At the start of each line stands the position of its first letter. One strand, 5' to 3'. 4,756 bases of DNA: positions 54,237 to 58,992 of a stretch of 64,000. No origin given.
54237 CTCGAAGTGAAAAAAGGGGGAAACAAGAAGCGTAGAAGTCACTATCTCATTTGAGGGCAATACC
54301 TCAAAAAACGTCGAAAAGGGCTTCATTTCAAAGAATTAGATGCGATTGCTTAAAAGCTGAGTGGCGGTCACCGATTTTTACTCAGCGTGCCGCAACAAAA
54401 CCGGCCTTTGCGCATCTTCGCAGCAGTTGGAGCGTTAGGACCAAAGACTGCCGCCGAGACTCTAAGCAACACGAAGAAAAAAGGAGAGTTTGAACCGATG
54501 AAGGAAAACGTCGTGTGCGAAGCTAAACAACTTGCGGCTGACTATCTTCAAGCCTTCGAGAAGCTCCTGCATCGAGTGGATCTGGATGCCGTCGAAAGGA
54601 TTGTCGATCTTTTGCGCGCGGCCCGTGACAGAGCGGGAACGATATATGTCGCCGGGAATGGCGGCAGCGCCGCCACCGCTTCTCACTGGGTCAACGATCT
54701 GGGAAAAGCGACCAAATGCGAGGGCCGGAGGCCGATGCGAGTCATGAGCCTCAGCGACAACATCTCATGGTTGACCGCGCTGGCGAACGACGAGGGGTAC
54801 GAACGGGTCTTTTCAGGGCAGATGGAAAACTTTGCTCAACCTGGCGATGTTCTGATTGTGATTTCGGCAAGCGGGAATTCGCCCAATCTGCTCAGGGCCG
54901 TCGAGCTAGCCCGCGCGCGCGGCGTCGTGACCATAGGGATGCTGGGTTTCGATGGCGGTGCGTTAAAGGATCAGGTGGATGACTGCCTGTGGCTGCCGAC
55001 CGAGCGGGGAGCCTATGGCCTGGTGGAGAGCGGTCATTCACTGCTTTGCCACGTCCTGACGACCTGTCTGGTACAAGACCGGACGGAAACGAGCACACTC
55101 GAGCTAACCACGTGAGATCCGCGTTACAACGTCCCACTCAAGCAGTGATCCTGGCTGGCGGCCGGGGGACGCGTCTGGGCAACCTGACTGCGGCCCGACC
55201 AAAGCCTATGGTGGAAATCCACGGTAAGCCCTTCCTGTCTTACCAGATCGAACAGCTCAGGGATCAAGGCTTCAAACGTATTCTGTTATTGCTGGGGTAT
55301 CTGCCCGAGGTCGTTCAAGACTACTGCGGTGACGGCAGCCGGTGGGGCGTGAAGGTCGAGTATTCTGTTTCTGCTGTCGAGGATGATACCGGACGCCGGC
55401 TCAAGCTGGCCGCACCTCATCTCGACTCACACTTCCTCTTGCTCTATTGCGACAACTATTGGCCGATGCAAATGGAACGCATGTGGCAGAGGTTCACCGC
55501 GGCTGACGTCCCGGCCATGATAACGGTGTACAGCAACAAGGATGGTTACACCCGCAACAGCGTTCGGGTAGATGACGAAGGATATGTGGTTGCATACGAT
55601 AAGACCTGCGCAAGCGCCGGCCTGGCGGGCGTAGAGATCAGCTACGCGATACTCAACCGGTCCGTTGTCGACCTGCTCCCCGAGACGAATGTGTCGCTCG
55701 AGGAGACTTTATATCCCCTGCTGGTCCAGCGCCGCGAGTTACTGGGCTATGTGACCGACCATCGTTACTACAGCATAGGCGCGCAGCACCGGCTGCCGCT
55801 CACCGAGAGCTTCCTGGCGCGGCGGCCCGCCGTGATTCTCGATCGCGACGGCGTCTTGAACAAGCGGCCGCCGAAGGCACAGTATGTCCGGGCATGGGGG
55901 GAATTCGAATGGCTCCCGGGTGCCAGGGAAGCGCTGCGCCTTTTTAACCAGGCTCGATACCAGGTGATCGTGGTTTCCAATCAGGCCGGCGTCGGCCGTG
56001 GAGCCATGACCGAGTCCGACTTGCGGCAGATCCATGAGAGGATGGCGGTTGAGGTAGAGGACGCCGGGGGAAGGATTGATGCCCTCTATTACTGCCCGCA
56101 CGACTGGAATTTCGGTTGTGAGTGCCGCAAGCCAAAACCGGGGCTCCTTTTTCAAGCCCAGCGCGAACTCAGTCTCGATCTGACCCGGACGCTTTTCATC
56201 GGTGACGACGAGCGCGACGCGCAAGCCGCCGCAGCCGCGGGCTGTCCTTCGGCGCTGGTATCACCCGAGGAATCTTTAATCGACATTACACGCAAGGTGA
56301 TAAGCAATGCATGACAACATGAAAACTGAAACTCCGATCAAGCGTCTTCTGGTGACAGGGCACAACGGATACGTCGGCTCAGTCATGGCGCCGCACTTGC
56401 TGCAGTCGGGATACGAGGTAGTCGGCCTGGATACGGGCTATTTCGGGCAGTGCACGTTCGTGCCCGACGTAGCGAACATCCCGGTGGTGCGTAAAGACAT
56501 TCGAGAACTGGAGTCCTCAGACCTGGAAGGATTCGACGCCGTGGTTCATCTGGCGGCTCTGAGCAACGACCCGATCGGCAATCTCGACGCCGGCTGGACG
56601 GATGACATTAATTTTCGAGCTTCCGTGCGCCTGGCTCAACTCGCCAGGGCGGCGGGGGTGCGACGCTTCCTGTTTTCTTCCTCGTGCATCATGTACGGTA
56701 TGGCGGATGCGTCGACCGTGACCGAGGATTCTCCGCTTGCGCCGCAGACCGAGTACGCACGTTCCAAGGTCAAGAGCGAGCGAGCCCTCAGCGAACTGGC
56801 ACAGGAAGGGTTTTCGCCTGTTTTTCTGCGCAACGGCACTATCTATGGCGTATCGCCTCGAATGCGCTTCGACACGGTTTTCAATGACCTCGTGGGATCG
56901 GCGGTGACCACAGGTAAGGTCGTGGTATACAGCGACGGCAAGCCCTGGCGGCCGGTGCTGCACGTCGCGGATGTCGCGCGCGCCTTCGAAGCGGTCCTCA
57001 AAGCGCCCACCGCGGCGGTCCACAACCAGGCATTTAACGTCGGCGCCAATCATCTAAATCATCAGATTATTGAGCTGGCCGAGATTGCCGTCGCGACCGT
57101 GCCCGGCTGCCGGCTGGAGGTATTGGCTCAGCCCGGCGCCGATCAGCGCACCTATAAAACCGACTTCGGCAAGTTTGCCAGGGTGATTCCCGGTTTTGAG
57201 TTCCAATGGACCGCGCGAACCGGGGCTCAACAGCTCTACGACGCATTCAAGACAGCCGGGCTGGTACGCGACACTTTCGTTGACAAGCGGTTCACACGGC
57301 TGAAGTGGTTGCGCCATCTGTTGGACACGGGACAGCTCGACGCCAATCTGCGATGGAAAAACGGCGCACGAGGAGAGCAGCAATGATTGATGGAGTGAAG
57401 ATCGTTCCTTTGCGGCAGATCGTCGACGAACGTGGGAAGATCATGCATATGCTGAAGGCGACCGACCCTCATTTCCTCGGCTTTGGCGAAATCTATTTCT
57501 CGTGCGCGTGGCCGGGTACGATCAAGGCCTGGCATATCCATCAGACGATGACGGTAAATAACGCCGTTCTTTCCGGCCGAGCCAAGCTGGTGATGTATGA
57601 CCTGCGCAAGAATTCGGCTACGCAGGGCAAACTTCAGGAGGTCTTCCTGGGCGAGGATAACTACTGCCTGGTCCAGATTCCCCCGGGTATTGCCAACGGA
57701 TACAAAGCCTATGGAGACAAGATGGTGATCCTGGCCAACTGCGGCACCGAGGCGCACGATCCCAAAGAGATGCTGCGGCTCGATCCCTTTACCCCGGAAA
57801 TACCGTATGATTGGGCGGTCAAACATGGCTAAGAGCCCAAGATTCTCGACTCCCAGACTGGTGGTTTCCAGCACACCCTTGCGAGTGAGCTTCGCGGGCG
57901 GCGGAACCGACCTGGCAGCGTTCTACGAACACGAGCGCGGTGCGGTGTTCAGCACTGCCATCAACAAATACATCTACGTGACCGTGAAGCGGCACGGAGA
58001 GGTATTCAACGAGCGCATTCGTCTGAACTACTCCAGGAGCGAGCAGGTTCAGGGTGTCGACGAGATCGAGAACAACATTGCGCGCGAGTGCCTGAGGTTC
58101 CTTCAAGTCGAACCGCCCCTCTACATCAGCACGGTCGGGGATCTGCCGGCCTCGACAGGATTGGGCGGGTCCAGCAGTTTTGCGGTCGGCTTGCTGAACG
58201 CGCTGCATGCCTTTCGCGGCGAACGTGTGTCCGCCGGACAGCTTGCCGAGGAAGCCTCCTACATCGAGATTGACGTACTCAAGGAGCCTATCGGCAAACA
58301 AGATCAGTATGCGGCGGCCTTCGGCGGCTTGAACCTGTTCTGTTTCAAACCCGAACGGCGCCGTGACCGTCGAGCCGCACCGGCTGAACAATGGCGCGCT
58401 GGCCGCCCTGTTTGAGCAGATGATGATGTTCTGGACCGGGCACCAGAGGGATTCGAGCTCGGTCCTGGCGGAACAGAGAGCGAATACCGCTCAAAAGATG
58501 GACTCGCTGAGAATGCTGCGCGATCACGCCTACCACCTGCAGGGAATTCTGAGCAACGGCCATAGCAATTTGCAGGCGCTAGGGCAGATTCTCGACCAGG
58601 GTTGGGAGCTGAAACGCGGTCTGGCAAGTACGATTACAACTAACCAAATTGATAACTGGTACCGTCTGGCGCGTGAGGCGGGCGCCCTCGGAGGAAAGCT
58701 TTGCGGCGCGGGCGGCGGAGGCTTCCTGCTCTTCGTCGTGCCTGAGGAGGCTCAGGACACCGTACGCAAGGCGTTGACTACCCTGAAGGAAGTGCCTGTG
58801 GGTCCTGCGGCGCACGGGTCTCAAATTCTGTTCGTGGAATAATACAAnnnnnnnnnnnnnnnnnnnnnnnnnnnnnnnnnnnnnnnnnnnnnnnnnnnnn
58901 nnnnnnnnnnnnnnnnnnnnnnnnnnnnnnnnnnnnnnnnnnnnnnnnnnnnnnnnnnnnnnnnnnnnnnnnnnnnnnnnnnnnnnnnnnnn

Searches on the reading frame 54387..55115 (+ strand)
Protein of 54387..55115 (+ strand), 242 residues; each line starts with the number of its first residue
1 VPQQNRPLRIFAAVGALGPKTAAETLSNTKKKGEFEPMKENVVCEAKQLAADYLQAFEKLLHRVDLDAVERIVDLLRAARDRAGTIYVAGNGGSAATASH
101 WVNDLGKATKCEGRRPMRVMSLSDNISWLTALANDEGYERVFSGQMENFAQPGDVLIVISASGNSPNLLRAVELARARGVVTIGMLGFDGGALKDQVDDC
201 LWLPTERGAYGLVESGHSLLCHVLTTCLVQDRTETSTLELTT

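Call 11: search_protein_families(library=pfam, proteins=[window:54387-55115:+], max_evalue=0.0001)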
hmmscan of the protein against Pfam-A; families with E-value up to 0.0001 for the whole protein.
window:54387-55115:+ (242 aa): 2 families
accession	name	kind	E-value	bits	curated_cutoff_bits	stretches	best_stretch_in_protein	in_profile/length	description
PF13580.11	SIS_2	-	1.6e-20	74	27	1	52-186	1-137/138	SIS domain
PF01380.27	SIS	-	1.8e-07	31.5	25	1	150-212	51-114/131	SIS domain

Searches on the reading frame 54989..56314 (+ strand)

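Call 11: search_protein_families(library=pfam, proteins=[window:54989-56314:+], max_evalue=0.0001)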
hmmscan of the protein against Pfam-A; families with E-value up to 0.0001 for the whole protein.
window:54989-56314:+ (441 aa): 6 families
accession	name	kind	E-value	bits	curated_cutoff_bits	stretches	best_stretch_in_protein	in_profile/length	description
PF00483.29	NTP_transferase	-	2.3e-19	70.4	21.2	1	52-181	2-136/245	Nucleotidyl transferase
PF12804.13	NTP_transf_3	-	4.2e-14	53.5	27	1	52-198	1-128/160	MobA-like NTP transferase domain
PF13242.12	Hydrolase_like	-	2.6e-10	40.5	22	1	379-425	2-49/75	HAD-hyrolase-like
PF00702.32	Hydrolase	-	6e-09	37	26.4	1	292-418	85-191/191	haloacid dehalogenase-like hydrolase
PF13419.12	HAD_2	-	1.5e-06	28.9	23.8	1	379-424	133-178/178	Haloacid dehalogenase-like hydrolase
PF08645.17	PNK3P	-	2.5e-06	27.8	22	1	285-407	6-126/161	Polynucleotide kinase 3 phosphatase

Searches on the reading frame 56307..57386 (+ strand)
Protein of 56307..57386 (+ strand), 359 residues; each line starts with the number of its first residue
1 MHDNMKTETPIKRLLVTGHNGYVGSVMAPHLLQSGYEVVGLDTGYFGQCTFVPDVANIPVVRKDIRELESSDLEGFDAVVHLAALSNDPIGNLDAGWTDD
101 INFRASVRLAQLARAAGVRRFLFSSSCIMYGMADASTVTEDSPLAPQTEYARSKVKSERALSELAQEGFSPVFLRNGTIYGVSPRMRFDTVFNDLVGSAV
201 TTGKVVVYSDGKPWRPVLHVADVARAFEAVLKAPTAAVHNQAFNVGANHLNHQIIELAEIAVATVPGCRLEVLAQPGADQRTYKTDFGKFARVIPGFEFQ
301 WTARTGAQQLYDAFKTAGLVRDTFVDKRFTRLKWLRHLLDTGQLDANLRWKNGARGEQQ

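Call 11: search_protein_families(library=pfam, proteins=[window:56307-57386:+], max_evalue=0.0001)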
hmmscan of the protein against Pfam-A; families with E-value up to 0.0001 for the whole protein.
window:56307-57386:+ (359 aa): 4 families
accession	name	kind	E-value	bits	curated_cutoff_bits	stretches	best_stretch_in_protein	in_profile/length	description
PF01370.27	Epimerase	-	1e-45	156.5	20.9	1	15-246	2-240/240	NAD dependent epimerase/dehydratase family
PF16363.11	GDP_Man_Dehyd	-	3.1e-22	79.9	27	1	15-261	1-265/332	GDP-mannose 4,6 dehydratase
PF04321.23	RmlD_sub_bind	-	9.3e-13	48.3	27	1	13-237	2-203/287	RmlD substrate binding domain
PF01073.25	3Beta_HSD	-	7.9e-06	25.5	22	1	15-184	1-186/280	3-beta hydroxysteroid dehydrogenase/isomerase family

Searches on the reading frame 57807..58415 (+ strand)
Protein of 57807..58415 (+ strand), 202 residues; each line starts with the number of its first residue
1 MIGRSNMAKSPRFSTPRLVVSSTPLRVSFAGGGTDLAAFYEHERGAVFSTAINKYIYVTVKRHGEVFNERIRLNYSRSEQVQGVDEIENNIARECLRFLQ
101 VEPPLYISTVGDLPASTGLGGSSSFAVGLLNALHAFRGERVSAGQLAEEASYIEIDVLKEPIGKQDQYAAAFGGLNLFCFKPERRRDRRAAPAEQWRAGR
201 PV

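Call 11: search_protein_families(library=pfam, proteins=[window:57807-58415:+], max_evalue=0.0001)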
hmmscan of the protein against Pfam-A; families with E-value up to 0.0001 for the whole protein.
window:57807-58415:+ (202 aa): 1 family
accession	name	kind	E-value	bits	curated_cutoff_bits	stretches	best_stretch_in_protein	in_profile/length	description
PF00288.32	GHMP_kinases_N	-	2.8e-14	53.5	22.3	1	92-174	3-87/87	GHMP kinases N terminal domain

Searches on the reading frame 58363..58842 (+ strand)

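Call 11: search_protein_families(library=pfam, proteins=[window:58363-58842:+], max_evalue=0.0001)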
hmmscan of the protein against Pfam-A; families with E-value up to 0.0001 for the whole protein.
window:58363-58842:+ (159 aa): 1 family
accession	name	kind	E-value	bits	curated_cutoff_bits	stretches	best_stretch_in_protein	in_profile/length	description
PF08544.19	GHMP_kinases_C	-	1.8e-10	41.5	21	1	68-139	8-80/85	GHMP kinases C terminal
